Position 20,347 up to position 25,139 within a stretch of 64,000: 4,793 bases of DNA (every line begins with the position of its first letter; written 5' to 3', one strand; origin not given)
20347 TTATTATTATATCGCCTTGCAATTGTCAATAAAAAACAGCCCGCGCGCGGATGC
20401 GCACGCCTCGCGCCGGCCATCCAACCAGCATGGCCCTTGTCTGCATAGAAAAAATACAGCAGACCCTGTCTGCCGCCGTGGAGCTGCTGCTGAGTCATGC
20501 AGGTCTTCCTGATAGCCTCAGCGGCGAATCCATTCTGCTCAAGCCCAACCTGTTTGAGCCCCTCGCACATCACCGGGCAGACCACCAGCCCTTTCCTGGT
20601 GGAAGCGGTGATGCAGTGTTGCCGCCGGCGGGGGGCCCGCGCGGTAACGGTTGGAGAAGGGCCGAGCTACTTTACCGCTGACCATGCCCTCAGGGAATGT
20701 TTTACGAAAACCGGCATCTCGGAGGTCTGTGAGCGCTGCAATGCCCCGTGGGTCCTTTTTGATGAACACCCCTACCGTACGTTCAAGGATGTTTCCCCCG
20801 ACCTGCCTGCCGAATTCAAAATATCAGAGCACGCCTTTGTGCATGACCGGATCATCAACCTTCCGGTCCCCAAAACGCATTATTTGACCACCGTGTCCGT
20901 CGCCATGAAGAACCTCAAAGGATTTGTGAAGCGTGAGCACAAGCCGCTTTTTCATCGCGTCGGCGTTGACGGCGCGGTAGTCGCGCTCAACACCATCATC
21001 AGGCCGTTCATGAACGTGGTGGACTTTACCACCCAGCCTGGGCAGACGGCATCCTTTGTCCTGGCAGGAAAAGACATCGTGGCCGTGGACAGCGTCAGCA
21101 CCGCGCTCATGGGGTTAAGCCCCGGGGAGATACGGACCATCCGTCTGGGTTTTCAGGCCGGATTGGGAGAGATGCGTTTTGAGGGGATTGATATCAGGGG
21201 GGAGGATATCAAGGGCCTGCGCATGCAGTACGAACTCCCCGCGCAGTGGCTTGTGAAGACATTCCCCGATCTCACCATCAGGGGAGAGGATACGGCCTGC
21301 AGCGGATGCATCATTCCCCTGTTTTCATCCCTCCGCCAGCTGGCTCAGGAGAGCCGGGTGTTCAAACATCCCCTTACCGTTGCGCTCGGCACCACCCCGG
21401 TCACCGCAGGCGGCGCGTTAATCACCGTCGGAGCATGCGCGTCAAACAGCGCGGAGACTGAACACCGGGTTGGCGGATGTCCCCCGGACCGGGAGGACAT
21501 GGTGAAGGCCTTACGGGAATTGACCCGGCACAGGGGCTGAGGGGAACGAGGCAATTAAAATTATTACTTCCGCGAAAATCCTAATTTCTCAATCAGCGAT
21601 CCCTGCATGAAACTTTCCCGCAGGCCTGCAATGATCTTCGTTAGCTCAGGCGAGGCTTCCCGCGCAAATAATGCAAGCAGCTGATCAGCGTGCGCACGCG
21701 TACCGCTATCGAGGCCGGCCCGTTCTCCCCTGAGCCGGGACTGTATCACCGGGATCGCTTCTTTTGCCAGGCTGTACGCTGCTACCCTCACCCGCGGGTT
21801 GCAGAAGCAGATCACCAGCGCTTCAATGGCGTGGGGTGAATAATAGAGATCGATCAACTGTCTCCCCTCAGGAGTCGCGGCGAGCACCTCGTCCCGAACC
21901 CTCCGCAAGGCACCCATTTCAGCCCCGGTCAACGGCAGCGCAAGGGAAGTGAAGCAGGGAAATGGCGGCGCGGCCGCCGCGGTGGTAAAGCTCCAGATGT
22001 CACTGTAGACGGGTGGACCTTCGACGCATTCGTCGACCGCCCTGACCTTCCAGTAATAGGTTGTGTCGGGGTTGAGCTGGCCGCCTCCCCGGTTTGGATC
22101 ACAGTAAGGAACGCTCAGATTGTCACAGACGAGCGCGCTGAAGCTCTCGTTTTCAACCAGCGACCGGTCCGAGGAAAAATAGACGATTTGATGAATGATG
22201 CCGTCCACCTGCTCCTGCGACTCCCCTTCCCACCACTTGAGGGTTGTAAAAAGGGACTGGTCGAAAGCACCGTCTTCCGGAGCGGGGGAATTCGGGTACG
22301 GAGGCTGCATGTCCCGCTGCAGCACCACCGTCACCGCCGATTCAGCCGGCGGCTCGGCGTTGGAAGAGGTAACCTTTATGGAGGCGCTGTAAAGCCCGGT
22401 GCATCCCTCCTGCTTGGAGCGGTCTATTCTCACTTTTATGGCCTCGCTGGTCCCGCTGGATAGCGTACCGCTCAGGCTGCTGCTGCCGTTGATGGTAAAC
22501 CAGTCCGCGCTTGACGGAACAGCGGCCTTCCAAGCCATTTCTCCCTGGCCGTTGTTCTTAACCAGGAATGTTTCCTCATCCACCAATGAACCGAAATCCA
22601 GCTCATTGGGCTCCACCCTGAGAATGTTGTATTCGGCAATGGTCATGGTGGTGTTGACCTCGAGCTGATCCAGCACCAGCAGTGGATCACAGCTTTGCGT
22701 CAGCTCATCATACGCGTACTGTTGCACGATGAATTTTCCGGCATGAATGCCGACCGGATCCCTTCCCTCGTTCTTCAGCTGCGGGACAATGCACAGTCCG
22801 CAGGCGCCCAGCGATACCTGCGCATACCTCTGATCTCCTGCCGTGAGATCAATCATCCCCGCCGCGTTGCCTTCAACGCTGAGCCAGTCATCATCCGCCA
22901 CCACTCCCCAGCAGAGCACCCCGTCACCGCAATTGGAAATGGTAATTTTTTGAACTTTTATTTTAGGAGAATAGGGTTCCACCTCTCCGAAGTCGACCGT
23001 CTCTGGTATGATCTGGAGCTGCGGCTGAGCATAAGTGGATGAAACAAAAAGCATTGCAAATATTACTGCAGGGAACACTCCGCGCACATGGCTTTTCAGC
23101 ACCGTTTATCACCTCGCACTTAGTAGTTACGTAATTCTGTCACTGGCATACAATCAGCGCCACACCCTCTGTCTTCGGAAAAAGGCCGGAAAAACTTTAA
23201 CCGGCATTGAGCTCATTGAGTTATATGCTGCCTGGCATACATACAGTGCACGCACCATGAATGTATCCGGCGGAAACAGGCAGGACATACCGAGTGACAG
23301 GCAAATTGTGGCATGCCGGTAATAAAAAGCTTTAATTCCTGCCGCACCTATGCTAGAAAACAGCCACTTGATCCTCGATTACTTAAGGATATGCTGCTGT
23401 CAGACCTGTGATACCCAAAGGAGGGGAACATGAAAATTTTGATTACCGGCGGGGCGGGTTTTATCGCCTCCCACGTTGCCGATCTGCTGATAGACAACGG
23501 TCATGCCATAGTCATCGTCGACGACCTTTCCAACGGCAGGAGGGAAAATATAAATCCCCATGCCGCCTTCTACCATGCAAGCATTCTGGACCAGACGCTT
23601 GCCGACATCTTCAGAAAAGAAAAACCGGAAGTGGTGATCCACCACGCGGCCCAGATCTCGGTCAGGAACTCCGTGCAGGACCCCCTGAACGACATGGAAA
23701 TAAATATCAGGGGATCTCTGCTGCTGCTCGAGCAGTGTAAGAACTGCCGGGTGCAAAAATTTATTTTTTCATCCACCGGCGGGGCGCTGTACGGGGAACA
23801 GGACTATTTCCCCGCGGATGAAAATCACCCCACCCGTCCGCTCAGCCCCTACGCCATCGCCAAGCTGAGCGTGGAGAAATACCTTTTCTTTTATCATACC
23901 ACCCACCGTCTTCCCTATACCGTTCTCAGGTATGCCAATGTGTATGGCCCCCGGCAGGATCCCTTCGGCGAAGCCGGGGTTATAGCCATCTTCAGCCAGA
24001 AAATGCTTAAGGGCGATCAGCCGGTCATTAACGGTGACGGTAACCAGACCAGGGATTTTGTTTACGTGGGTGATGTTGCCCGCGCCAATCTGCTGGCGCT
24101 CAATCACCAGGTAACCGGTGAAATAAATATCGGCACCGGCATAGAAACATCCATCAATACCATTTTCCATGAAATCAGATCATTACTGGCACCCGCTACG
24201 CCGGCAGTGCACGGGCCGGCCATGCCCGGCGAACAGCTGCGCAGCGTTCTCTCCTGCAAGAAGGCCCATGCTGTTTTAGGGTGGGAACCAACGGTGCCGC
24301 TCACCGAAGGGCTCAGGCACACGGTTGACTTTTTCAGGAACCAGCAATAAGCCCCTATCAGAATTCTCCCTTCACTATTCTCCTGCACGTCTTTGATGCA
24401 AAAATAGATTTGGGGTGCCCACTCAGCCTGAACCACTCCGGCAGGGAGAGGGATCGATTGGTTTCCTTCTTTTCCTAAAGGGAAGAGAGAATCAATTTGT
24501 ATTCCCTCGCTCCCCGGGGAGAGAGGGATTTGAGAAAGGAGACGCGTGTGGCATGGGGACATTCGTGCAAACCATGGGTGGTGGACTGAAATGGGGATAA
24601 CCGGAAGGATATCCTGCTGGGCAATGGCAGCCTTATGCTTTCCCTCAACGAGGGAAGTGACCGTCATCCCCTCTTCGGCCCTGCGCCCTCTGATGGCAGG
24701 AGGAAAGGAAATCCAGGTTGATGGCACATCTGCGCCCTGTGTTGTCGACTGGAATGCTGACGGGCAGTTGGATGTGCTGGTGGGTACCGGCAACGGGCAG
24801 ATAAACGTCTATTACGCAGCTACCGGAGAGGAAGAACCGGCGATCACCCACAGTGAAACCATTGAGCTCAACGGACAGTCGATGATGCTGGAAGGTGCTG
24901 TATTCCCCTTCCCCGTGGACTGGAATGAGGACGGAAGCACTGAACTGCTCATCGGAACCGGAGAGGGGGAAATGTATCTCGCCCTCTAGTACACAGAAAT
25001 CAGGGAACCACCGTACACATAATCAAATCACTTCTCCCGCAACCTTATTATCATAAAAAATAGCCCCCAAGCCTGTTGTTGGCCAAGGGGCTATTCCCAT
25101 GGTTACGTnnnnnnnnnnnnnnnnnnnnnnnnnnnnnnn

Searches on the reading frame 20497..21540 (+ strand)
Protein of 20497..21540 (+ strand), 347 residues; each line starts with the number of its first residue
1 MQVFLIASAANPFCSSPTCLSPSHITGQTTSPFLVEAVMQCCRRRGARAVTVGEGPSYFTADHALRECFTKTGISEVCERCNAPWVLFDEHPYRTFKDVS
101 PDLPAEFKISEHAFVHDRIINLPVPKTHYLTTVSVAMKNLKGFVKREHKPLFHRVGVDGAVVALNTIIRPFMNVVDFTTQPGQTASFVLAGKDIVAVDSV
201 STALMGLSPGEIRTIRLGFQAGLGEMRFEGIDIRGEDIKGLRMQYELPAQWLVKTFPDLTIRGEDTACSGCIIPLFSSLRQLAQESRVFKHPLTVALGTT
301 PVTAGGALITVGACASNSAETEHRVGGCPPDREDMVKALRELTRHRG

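Call 67: search_protein_families(library=pfam, max_evalue=0.001, proteins=[window:20497-21540:+])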
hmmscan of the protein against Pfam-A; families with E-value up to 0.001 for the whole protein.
window:20497-21540:+ (347 aa): 1 family
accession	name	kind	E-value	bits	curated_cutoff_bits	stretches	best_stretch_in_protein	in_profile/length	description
PF04015.17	DUF362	-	9.7e-32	111.1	24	1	23-202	11-199/200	Domain of unknown function (DUF362)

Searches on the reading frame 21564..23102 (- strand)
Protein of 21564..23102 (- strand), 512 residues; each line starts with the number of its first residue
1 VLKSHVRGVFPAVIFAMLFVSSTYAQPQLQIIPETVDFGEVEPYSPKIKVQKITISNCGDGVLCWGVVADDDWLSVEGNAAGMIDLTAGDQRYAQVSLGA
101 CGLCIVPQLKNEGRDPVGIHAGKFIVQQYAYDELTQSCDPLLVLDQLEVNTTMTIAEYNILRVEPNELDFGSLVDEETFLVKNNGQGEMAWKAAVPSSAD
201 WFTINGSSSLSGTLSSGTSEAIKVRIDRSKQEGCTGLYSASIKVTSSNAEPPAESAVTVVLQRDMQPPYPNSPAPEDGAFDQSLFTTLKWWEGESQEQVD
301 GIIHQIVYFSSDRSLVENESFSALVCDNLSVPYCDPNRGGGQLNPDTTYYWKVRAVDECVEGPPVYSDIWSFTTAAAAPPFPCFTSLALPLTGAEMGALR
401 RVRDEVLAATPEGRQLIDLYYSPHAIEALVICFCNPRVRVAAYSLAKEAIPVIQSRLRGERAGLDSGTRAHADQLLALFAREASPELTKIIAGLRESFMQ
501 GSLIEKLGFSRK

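Call 67: search_protein_families(library=pfam, max_evalue=0.001, proteins=[window:21564-23102:-])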
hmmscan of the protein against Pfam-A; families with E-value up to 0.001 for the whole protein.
window:21564-23102:- (512 aa): 2 families
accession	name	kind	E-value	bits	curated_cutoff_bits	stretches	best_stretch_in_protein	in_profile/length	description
PF19190.6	BACON_2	-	2.3e-13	50.3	25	1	161-233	2-72/94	Viral BACON domain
PF22544.2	HYDIN_VesB_CFA65-like_Ig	-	0.00034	21.2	25.5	0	160-252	2-92/100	HYDIN/CFA65/VesB-like, Ig-like domain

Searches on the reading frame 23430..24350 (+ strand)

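Call 67: search_protein_families(library=pfam, max_evalue=0.001, proteins=[window:23430-24350:+])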
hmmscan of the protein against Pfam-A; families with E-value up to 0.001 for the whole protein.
window:23430-24350:+ (306 aa): 7 families
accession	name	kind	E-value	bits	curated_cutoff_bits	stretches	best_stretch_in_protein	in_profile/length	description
PF01370.27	Epimerase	-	3.8e-62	210.3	20.9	1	3-235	1-240/240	NAD dependent epimerase/dehydratase family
PF16363.11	GDP_Man_Dehyd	-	1.6e-53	182.8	27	1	4-297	1-331/332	GDP-mannose 4,6 dehydratase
PF01073.25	3Beta_HSD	-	2.1e-18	66.8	22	1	4-225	1-230/280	3-beta hydroxysteroid dehydrogenase/isomerase family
PF04321.23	RmlD_sub_bind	-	2.6e-14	53.4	27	1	1-180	1-160/287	RmlD substrate binding domain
PF02719.21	Polysacc_synt_2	-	4.8e-13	49.4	20.2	1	3-244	1-238/293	Polysaccharide biosynthesis protein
PF07993.18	NAD_binding_4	-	2.9e-08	33.6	20.1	1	65-179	88-212/258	Male sterility protein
PF13460.12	NAD_binding_10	-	4.1e-05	23.9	27.2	1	7-170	1-145/184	NAD(P)H-binding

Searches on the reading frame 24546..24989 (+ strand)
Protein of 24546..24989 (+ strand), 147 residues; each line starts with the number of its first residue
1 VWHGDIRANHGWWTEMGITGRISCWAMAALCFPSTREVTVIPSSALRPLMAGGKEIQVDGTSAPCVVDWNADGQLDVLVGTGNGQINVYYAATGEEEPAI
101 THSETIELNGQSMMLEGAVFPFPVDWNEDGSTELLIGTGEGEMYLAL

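Call 67: search_protein_families(library=pfam, max_evalue=0.001, proteins=[window:24546-24989:+])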
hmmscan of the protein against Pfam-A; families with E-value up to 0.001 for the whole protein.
window:24546-24989:+ (147 aa): 1 family
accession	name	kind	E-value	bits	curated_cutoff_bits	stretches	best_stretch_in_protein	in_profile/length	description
PF13517.12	FG-GAP_3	-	2.1e-06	28.7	26.9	1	68-135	1-60/61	FG-GAP-like repeat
